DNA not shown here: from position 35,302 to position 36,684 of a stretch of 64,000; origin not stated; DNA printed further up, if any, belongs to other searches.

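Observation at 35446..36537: ZIP metal permease fused to a cupredoxin domain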

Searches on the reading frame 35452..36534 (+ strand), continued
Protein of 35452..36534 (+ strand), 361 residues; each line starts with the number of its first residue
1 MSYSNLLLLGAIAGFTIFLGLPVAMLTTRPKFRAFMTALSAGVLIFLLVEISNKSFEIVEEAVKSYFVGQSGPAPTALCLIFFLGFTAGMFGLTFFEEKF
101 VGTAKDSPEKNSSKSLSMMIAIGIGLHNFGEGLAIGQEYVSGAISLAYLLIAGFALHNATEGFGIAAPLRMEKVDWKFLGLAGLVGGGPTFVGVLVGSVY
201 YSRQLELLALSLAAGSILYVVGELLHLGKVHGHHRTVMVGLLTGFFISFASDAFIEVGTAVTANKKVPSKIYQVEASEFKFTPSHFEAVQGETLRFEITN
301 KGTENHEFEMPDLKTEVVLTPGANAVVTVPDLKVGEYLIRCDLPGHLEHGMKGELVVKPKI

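Call 24: predict_structure(alignment_id=A1)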
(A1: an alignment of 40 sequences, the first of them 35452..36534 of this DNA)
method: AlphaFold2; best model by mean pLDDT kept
length: 361 residues; sequences in the alignment: 40
mean_pLDDT: 87.7   pTM: 0.79
mean pLDDT of the five models: 87.7, 85.8, 84.3, 83.3, 82.4
residues with pLDDT >= 90: 200; 70-90: 137; 50-70: 21; < 50: 3
segments of 3 or more residues with pLDDT < 50: 105-107
pLDDT, mean of each block of 10 residues (from residue 1): 88 92 77 90 94 91 82 82 96 90 55 87 95 86 70 88 90 83 95 91 90 96 87 87 93 80 85 94 94 93 93 86 92 87 89 92 67
secondary structure, 60 per line:
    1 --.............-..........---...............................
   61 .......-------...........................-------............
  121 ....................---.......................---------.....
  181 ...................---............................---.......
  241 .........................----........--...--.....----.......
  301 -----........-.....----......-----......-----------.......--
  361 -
elements in order: H3-15 H17-26 H30-67 H75-101 H109-140 H144-166 H176-199 H203-230 H234-265 E270-277 E280-282 E285-289 E294-300 E306-310 E315-319 E324-329 E335-340 E352-358

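Call 30: fold_search(model_id=the predicted structure, library=pdb)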
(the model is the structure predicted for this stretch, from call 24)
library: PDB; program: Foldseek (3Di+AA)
matches with E <= 10: 1205; with E <= 0.001: 358
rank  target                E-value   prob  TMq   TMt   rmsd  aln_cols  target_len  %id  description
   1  4hcf_A                4.0e-08  1.00  0.24  0.93   1.3        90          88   30  Crystal Structure of Uncharacterized Cupredoxin-like Domain Protein Cupredoxin_1 with Copper Bound from Bacillus anthr (released 2012-10-17)
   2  4hcf_B                5.3e-08  1.00  0.24  0.85   2.5        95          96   29  Crystal Structure of Uncharacterized Cupredoxin-like Domain Protein Cupredoxin_1 with Copper Bound from Bacillus anthr (released 2012-10-17)
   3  4hci_A                9.4e-08  1.00  0.23  0.91   1.4        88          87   30  Uncharacterized Cupredoxin-like Domain Protein Cupredoxin_1 from Bacillus anthracis (released 2012-10-17)
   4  4hcg_B                1.3e-07  1.00  0.24  0.90   1.8        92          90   29  Uncharacterized Cupredoxin-like Domain Protein Cupredoxin_1 with Zinc bound from Bacillus anthracis (released 2012-10-17)
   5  4hcg_A                1.3e-07  1.00  0.24  0.87   2.3        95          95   29  Uncharacterized Cupredoxin-like Domain Protein Cupredoxin_1 with Zinc bound from Bacillus anthracis (released 2012-10-17)
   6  4hci_B                1.7e-07  1.00  0.24  0.89   2.1        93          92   29  Uncharacterized Cupredoxin-like Domain Protein Cupredoxin_1 from Bacillus anthracis (released 2012-10-17)
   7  5tsa                  1.9e-07  1.00  0.43  0.62   5.7       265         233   23  Crystal structure of the Zrt-/Irt-like protein from Bordetella bronchiseptica with bound Zn2+ (released 2017-09-20)
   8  7z6m                  4.7e-07  1.00  0.43  0.60   5.9       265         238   22  Crystal structure of Zn2+-transporter BbZIP in a cadmium bound state (released 2022-08-10)
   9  1qhq                  1.0e-06  1.00  0.24  0.60   3.8       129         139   20  AURACYANIN, A BLUE COPPER PROTEIN FROM THE GREEN THERMOPHILIC PHOTOSYNTHETIC BACTERIUM CHLOROFLEXUS AURANTIACUS (released 2001-03-07)
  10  8vuk                  1.7e-06  1.00  0.23  0.85   1.6        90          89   28  The crystal structure of Brucella abortus FtrB at 1.3 Angstrom resolution (released 2025-01-22)
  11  7z3f_B                2.2e-06  1.00  0.23  0.64   2.6       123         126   19  Crystal structure of the cupredoxin AcoP from Acidithiobacillus ferrooxidans, oxidized form (released 2023-09-13)
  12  7z6n_A                2.4e-06  1.00  0.48  0.60   5.2       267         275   24  Crystal structure of Zn2+-transporter BbZIP in a metal-stripped state (released 2022-08-10)
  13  5ndc_B                2.5e-06  1.00  0.23  0.48   2.9        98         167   30  Structure of ba3-type cytochrome c oxidase from Thermus thermophilus by serial femtosecond crystallography (released 2017-08-23)
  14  2qpe_B                2.5e-06  1.00  0.30  0.60   6.4       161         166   21  An unexpected outcome of surface-engineering an integral membrane protein: Improved crystallization of cytochrome ba3  (released 2007-12-11)
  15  8ght_A                2.5e-06  1.00  0.47  0.54   5.7       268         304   23  Cryo-electron microscopy structure of the zinc transporter from Bordetella bronchiseptica (released 2023-06-21)
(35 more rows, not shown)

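Call 39: find_encoding_contigs(protein=P0111, flank=5000, max_places=1)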
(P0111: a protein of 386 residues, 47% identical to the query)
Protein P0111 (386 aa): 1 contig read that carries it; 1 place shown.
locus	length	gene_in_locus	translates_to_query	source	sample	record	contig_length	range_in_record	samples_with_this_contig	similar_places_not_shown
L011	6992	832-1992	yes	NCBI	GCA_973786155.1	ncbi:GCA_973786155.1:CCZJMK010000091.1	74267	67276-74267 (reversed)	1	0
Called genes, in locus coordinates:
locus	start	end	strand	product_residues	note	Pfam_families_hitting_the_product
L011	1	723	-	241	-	?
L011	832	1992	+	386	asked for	PF02535:Zip (weak), PF00034:Cytochrom_C, PF13442:Cytochrome_CBB3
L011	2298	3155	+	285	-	PF01553:Acyltransferase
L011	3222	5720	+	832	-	PF17764:PriA_3primeBD, PF00270:DEAD, PF04851:ResIII, PF18319:Zn_ribbon_PriA (weak), PF00271:Helicase_C, PF18074:PriA_C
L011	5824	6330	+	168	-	PF01327:Pep_deformylase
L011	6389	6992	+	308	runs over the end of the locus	PF00551:Formyl_trans_N, PF02911:Formyl_trans_C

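Call 40: find_encoding_contigs(protein=P0104, flank=5000, max_places=1)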
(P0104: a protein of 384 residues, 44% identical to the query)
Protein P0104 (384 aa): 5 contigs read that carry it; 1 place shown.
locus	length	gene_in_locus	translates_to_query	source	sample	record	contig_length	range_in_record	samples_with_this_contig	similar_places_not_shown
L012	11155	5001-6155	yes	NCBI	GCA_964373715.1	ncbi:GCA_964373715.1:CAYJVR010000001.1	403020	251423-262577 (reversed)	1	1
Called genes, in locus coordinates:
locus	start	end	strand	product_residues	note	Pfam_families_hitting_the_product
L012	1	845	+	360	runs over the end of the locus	PF00180:Iso_dh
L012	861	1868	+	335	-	PF01118:Semialdhyde_dh, PF02774:Semialdhyde_dhC, PF02800:Gp_dh_C (weak)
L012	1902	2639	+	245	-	PF01416:PseudoU_synth_1, PF10105:DUF2344 (weak), PF01416:PseudoU_synth_1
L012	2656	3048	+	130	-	PF00072:Response_reg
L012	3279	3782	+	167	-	PF01475:FUR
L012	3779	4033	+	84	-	-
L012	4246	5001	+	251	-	PF19089:DUF5777 (weak)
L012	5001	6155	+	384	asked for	PF02535:Zip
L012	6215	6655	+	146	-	PF00572:Ribosomal_L13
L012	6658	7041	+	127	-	PF00380:Ribosomal_S9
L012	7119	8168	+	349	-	PF01118:Semialdhyde_dh, PF22698:Semialdhyde_dhC_1, PF02774:Semialdhyde_dhC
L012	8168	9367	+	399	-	PF01960:ArgJ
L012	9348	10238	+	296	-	PF00696:AA_kinase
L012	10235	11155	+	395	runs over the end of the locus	PF00202:Aminotran_3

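Call 45: search_protein_families(library=ncbifam, proteins=[L012:3279-3779:+, L012:4246-4998:+, L012:3779-4030:+, P0104, P0111, L006:3318-5462:-], max_evalue=0.01)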
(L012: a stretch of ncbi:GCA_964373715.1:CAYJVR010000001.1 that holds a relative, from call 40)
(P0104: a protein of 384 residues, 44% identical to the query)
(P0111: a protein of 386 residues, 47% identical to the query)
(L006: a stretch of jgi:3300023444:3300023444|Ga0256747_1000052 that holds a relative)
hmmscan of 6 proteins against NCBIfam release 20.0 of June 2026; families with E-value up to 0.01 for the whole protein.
L012:3279-3779:+ (167 aa): 9 families
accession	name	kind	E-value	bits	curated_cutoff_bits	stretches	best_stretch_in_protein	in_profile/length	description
NF051892.1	TransRegFurBacil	equivalog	2.1e-28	99.2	220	1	28-166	5-145/149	ferric iron uptake transcriptional regulator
NF051891.1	TransRegFurHelico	equivalog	1.1e-26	93.5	200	1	20-166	3-147/148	ferric iron uptake transcriptional regulator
NF006999.0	PRK09462.1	equivalog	2.1e-22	79.3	146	1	34-163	7-135/148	ferric iron uptake transcriptional regulator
NF052545.1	TransRegPerRClab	equivalog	1.7e-19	70.2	180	1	32-167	5-137/138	transcriptional regulator PerR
NF047462.1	FUR_perox_PerRA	exception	2e-11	44.6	200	1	31-130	8-104/142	peroxide-responsive transcriptional repressor PerRA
NF008646.0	PRK11639.1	equivalog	4.8e-11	42.7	167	1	35-165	17-147/171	zinc uptake transcriptional repressor Zur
NF047406.1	TransRegPerRTherm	equivalog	1.7e-10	41.2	200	1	41-137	5-98/130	manganese-dependent transcriptional regulator PerR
NF045678.1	TransRegIrrA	equivalog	3e-09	36.9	150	1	29-129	7-105/138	iron response transcriptional regulator IrrA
NF045677.1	FeRespRegIrr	equivalog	2.6e-08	34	170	1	33-127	2-94/127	Fur family transcriptional regulator Irr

L012:4246-4998:+ (251 aa): 0 families

L012:3779-4030:+ (84 aa): 0 families

P0104 (384 aa): 1 family
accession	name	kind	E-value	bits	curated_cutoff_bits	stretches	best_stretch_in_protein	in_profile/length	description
NF003243.0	PRK04201.1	equivalog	1.1e-10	41.2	252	1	9-253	8-257/266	zinc transporter ZupT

P0111 (386 aa): 8 families
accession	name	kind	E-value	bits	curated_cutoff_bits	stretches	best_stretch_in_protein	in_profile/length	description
NF003243.0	PRK04201.1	equivalog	6.6e-12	45.2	252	1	8-253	11-256/266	zinc transporter ZupT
NF011054.0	PRK14486.1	equivalog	2.3e-09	37.2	447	1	238-370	168-289/294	putative bifunctional cbb3-type cytochrome c oxidase subunit II/cytochrome c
NF033864.1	cytochrome579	equivalog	4.7e-08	33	280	1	273-369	36-137/179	cytochrome 579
NF050122.1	bc1_QcrC_actin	exception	4.5e-06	26.1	200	1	261-308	113-158/253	cytochrome bc1 complex diheme cytochrome c subunit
TIGR00782.1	ccoP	equivalog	2e-05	24.1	179.95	1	274-367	191-277/285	cytochrome-c oxidase, cbb3-type subunit III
NF040606.1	CytoC_perox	subfamily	0.0052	16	150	0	283-310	295-322/524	di-heme-cytochrome C peroxidase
NF045774.1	cytochro_C551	exception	0.0054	16.7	118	0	264-308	16-61/110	cytochrome c551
TIGR04494.1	c550_PedF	equivalog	0.0082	16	122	0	286-309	51-74/133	cytochrome c-550 PedF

L006:3318-5462:- (714 aa): 28 families (the best 25 are shown)
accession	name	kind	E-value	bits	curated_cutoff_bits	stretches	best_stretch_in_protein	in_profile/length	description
TIGR01525.1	ATPase-IB_hvy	subfamily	1e-179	599.1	346.25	1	163-712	2-560/560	heavy metal translocating P-type ATPase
NF008262.1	PRK11033.1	equivalog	3.7e-166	554.6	1005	1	16-714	35-729/731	zinc/cadmium/mercury/lead-transporting ATPase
TIGR01512.1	ATPase-IB2_Cd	subfamily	6.2e-151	503.4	313.5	2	163-529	2-352/494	cadmium family heavy metal-translocating P-type ATPase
NF033775.1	P_type_ZntA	exception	4.2e-145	484.9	1240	1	10-714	36-730/732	Zn(II)/Cd(II)/Pb(II) translocating P-type ATPase ZntA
TIGR01511.1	ATPase-IB1_Cu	subfamily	3.4e-116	389.3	397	1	155-689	13-512/542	copper-translocating P-type ATPase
NF007952.0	PRK10671.1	equivalog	6e-105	352.2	1316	1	179-684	290-796/838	copper-exporting P-type ATPase CopA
TIGR01494.1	ATPase_P-type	subfamily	6.9e-83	278.7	62.3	1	185-687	2-463/478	HAD-IC family P-type ATPase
TIGR01647.1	ATPase-IIIA_H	equivalog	1.8e-53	181.9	615.5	2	162-476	38-358/755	plasma-membrane proton-efflux P-type ATPase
TIGR01497.1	kdpB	equivalog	2.5e-48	164.7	527.9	1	196-658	84-562/675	potassium-transporting ATPase subunit KdpB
NF010609.0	PRK14010.1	equivalog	4.4e-48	164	1323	1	185-645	72-544/673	K(+)-transporting ATPase subunit B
TIGR01522.1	ATPase-IIA2_Ca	equivalog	1.5e-38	132.2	798.3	2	588-674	572-658/854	calcium-transporting P-type ATPase, PMR1-type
TIGR01517.1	ATPase-IIB_Ca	equivalog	1.6e-34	119.2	507.05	2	532-681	536-704/882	calcium-translocating P-type ATPase, PMCA-type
TIGR01523.1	ATPase-IID_K-Na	equivalog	3.5e-32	111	645.05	3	586-676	674-763/997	potassium/sodium efflux P-type ATPase, fungal-type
TIGR01116.1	ATPase-IIA1_Ca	equivalog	4.1e-27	94.6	703.4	2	531-667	457-606/799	calcium-translocating P-type ATPase, SERCA-type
TIGR01657.1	P-ATPase-V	hypoth_equivalog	4.8e-25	87.3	618.25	2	182-277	196-292/1055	ATP13A2 family polyamine export P-type ATPase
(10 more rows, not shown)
